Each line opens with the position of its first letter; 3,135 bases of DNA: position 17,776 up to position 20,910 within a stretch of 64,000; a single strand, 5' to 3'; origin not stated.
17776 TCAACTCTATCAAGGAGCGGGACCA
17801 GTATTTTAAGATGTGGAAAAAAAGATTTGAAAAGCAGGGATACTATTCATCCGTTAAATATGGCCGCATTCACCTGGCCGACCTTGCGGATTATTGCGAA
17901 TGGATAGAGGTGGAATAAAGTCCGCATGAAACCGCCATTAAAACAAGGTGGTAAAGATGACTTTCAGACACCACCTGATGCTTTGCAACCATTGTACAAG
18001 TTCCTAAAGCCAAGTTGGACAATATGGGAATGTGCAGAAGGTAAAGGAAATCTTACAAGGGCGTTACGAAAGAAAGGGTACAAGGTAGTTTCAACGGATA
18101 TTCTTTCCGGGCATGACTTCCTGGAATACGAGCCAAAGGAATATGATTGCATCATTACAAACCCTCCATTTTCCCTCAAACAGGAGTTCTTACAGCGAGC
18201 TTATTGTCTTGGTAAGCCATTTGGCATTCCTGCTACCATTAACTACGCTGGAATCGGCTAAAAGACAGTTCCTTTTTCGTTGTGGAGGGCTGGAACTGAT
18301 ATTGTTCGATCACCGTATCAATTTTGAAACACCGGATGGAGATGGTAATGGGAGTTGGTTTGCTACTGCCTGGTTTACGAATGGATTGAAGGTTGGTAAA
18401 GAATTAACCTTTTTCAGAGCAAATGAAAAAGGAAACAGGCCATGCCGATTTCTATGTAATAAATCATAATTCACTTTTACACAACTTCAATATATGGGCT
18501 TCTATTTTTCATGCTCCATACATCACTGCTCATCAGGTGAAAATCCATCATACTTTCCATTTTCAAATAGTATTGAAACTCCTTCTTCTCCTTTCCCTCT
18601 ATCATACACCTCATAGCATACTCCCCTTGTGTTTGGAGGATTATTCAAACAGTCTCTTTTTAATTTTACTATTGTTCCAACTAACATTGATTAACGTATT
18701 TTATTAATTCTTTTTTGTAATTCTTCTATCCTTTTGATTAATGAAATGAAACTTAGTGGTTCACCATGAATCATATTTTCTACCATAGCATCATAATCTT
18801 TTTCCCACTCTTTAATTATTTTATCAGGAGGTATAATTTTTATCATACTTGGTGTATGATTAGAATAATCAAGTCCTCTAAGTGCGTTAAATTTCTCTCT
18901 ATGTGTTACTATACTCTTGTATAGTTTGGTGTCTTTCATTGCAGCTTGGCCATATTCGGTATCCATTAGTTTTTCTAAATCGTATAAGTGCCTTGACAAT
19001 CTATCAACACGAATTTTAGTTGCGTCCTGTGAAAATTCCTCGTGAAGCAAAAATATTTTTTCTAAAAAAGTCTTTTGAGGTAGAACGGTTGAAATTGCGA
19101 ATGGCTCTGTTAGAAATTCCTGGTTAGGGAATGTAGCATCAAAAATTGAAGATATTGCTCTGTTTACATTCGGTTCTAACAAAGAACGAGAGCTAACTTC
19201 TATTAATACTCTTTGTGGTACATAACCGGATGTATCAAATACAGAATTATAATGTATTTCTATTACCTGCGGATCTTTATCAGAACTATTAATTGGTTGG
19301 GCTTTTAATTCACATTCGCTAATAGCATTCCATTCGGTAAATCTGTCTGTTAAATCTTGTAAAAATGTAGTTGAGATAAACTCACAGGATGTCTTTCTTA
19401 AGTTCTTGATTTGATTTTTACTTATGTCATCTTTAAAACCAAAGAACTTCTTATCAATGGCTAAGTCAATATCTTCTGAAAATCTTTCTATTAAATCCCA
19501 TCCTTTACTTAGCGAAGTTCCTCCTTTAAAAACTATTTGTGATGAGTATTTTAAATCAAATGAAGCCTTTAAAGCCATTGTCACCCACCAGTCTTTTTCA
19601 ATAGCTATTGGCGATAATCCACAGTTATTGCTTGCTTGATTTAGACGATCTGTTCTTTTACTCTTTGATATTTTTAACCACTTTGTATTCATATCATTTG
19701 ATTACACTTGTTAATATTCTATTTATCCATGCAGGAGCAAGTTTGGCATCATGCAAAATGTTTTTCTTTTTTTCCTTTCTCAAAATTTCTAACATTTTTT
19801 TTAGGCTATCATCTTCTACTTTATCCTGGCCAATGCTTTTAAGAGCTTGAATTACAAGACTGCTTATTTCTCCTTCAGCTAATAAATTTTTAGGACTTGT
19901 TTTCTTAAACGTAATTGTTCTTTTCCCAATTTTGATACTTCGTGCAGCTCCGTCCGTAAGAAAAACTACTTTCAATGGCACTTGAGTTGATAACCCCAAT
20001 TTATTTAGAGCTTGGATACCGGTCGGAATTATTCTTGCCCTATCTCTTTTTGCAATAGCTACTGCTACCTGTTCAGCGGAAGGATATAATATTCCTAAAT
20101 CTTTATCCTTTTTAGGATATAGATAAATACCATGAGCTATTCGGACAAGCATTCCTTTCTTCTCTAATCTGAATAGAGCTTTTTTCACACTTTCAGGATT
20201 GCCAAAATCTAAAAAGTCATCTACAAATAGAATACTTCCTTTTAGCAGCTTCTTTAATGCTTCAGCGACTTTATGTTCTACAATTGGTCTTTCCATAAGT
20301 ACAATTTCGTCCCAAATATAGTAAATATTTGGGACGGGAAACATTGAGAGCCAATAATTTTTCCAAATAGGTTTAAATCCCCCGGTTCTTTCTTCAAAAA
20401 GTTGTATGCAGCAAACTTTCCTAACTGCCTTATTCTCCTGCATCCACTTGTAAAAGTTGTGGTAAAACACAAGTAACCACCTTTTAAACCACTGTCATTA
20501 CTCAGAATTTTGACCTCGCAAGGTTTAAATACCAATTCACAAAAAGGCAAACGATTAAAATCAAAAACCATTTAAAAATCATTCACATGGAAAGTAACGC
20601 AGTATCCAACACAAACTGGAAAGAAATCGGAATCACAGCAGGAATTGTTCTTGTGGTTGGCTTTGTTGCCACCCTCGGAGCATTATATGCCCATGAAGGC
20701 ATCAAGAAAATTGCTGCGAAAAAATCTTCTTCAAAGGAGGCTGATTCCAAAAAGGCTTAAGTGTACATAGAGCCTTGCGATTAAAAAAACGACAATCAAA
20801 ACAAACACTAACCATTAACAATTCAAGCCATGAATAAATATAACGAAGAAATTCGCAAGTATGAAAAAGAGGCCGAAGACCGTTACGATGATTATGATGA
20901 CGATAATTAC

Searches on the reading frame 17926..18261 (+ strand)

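Call 9: search_protein_families(library=phrogs, proteins=[window:17926-18261:+], max_evalue=0.01)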
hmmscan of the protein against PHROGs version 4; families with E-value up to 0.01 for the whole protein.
window:17926-18261:+ (111 aa): 11 families
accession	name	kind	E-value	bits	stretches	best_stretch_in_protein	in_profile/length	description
phrog_799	-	other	3.3e-29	103.4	1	6-94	208-305/458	DNA methyltransferase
phrog_11358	-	unknown function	3.4e-08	31.8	1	46-100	1904-1955/3431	-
phrog_9133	-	unknown function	4.3e-08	32.4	1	35-105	782-853/1259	-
phrog_9793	-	unknown function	1.2e-06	28.1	1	43-100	658-711/772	-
phrog_18947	-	unknown function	3.7e-06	25.5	1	43-101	623-677/1537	-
phrog_15406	-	other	4.9e-05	21.5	1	35-98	1298-1357/2789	DNA methyltransferase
phrog_22901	-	unknown function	5.2e-05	21.7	1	58-100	698-742/1394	-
phrog_6380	-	other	6.7e-05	23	1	49-91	102-145/382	DNA methyltransferase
phrog_6263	-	other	0.00057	19.6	1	44-87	447-488/548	DNA methyltransferase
phrog_2713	-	unknown function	0.0022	18.1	1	58-87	278-305/520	-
phrog_5172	-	unknown function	0.0029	17.4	1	19-95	33-120/377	-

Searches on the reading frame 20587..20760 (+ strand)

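Call 4: search_protein_families(library=pfam, proteins=[window:20587-20760:+], max_evalue=1)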
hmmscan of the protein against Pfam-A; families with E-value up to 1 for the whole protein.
window:20587-20760:+ (57 aa): 1 family
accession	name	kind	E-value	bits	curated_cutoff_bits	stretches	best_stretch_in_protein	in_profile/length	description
PF04971.17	Phage_holin_2_1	-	0.084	13.3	26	1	5-34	26-53/64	Bacteriophage P21 holin S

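Call 5: search_protein_families(library=phrogs, proteins=[window:20587-20760:+], max_evalue=1)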
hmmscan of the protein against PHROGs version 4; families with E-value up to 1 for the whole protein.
window:20587-20760:+ (57 aa): 3 families
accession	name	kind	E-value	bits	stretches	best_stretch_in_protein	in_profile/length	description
phrog_20258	-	unknown function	0.076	14.2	1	7-49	58-95/99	-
phrog_7539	-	unknown function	0.1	13.5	1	9-51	40-82/99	-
phrog_37512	-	unknown function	0.26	12.3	1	21-57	61-97/174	-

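Call 88: search_protein_families(library=padloc, proteins=[window:20587-20760:+], max_evalue=0.01)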
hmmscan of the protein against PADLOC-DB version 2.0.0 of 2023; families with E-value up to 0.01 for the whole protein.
window:20587-20760:+ (57 aa): 0 families

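Call 89: search_protein_families(library=ncbifam, proteins=[window:20587-20760:+], max_evalue=0.01)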
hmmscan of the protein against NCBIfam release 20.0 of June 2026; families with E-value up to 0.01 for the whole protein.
window:20587-20760:+ (57 aa): 0 families
